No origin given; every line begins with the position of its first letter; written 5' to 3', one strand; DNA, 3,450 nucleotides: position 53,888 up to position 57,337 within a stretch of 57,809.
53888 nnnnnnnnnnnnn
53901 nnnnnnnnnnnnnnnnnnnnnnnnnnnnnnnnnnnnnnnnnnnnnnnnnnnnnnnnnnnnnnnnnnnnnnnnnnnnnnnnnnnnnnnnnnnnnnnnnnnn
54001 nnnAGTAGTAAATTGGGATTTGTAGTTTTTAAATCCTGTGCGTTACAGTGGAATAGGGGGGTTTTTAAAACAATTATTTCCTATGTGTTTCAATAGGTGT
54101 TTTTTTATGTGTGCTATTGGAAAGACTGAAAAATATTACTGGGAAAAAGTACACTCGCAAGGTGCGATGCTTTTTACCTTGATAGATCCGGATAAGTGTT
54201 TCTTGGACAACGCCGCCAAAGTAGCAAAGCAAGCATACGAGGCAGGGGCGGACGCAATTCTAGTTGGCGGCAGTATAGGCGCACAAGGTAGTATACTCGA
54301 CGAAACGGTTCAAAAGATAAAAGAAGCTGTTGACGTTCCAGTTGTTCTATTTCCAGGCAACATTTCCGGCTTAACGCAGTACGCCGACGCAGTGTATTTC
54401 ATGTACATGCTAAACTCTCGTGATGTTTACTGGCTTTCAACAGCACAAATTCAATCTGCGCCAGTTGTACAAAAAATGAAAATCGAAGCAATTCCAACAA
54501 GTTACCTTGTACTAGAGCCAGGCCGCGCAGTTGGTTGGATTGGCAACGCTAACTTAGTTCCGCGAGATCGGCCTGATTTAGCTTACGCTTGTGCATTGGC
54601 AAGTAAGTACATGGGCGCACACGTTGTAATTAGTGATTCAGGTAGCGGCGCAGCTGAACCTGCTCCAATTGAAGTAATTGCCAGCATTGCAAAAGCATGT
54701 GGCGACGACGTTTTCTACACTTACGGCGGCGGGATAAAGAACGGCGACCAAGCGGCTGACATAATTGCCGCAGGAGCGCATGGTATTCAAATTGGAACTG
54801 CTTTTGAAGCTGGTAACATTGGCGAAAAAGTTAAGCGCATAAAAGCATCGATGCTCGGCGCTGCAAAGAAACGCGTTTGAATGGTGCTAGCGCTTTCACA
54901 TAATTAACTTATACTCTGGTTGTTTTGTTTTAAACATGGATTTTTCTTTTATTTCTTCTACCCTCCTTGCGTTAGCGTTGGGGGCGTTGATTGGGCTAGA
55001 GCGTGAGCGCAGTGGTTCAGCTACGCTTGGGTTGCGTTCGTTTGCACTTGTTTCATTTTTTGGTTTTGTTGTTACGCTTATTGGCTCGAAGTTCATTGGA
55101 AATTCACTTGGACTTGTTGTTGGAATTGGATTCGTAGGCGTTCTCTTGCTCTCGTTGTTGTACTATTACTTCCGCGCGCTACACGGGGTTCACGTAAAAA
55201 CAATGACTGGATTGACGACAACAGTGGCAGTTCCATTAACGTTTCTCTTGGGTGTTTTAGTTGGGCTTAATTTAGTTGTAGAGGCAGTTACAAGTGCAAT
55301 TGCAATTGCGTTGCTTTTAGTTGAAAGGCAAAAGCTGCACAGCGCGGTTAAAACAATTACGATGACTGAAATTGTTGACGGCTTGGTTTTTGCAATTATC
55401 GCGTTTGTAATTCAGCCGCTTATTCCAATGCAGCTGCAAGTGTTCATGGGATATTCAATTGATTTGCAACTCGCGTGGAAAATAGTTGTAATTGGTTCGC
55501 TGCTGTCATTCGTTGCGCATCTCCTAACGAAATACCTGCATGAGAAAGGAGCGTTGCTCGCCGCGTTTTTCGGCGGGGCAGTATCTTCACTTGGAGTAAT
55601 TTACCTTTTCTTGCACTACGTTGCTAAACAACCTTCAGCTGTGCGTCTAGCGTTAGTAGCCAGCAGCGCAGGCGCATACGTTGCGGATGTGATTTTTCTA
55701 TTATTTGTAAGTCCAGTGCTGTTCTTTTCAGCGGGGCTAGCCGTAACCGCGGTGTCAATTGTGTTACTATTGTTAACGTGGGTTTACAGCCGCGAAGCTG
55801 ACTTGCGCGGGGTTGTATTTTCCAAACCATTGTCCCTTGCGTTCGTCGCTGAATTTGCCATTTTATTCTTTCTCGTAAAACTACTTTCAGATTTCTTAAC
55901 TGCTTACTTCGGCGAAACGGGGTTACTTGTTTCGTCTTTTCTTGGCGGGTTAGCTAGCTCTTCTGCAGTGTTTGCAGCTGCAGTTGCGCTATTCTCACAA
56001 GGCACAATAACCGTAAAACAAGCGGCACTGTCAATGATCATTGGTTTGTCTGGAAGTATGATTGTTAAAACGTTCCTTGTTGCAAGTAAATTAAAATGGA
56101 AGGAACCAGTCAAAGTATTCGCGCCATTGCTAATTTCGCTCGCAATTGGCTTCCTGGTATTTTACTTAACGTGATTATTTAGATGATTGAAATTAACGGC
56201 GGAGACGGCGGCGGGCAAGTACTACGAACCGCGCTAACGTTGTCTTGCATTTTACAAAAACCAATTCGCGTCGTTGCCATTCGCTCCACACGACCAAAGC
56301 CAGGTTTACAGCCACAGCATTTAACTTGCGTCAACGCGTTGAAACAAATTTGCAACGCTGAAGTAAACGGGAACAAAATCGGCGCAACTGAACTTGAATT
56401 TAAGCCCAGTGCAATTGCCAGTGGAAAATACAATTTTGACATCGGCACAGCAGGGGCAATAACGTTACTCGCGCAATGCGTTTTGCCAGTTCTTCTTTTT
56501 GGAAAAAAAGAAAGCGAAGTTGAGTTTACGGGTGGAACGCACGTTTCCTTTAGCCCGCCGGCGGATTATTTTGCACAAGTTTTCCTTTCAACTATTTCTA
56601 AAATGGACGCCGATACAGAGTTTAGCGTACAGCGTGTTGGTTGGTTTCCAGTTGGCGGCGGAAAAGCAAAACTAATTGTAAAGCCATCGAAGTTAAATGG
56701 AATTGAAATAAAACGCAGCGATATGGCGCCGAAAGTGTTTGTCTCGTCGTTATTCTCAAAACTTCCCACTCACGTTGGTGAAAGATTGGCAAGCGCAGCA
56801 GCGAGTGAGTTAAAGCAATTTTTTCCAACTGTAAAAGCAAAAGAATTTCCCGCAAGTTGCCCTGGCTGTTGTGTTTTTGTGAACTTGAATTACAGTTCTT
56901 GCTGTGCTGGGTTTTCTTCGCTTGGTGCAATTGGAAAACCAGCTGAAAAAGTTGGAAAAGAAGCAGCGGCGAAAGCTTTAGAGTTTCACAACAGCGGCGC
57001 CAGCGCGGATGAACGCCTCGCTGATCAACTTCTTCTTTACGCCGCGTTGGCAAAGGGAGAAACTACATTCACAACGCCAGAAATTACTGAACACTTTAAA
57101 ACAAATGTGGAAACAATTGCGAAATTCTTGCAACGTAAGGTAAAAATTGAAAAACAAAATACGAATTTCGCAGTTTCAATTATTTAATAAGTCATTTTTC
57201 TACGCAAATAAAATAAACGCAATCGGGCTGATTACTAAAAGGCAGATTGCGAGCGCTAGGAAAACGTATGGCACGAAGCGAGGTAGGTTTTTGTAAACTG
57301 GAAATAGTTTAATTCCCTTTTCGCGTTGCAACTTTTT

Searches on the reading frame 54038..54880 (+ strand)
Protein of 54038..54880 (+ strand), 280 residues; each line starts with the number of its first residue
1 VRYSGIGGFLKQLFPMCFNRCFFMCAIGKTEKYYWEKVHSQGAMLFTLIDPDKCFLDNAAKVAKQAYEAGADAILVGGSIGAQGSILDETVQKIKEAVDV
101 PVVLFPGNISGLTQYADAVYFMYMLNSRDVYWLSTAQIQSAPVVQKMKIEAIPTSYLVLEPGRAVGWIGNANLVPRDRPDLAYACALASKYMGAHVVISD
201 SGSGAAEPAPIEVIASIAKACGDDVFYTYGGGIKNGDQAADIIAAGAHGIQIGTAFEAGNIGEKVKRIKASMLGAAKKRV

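Call 33: search_protein_families(library=pfam, proteins=[window:54038-54880:+])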
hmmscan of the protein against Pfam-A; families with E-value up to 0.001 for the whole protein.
window:54038-54880:+ (280 aa): 5 families
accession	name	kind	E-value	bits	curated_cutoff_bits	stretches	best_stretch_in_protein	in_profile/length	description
PF01884.23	PcrB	-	8e-47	160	23.9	1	46-270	9-224/226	PcrB family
PF00977.27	His_biosynth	-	1.2e-05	25.3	23.6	1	201-255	52-104/228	Histidine biosynthesis protein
PF03060.21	NMO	-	0.00016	21.6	28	0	230-256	199-225/331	Nitronate monooxygenase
PF01070.24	FMN_dh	-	0.00026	20.6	24.9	1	196-259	243-308/350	FMN-dependent dehydrogenase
PF00478.31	IMPDH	-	0.00027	20.5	25.6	0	192-254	115-174/345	IMP dehydrogenase / GMP reductase domain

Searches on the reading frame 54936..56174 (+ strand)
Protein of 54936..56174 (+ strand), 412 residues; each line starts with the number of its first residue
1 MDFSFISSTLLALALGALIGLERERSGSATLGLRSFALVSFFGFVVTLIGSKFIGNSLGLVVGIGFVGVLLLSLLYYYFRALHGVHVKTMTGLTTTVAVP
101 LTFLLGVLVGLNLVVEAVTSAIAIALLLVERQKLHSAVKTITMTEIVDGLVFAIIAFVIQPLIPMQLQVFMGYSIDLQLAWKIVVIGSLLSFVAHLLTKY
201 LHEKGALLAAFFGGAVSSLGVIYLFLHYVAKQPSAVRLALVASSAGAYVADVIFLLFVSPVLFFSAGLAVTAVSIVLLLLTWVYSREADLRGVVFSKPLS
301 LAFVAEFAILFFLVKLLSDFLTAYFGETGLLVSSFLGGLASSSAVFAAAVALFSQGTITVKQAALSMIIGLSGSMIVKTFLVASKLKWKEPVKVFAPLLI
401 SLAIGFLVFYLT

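Call 33: search_protein_families(library=pfam, proteins=[window:54936-56174:+])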
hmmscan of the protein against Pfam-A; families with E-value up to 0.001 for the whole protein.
window:54936-56174:+ (412 aa): 2 families
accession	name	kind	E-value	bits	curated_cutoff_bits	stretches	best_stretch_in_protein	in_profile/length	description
PF13194.11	DUF4010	-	2.8e-25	89.7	30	1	188-383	4-207/210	Domain of unknown function (DUF4010)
PF02308.21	MgtC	-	4.1e-16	59.9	31.4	1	10-136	2-120/121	MgtC family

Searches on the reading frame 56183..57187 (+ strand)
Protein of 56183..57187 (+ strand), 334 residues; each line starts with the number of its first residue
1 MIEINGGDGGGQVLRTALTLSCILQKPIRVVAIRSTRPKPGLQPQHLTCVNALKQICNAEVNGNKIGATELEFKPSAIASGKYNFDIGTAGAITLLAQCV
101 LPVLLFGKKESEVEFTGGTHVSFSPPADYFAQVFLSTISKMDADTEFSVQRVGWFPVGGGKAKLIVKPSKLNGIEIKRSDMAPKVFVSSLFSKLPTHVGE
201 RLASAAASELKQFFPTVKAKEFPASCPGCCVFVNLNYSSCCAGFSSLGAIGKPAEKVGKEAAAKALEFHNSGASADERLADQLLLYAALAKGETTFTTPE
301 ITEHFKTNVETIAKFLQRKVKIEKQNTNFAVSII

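Call 33: search_protein_families(library=pfam, proteins=[window:56183-57187:+])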
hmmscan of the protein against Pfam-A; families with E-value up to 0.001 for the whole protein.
window:56183-57187:+ (334 aa): 2 families
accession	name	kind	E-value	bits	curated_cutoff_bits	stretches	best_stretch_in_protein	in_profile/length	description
PF01137.26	RTC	-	8.4e-80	267.5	27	1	8-322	3-221/221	RNA 3'-terminal phosphate cyclase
PF05189.18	RTC_insert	-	2.2e-15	57.4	23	1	185-269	9-101/102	RNA 3'-terminal phosphate cyclase (RTC), insert domain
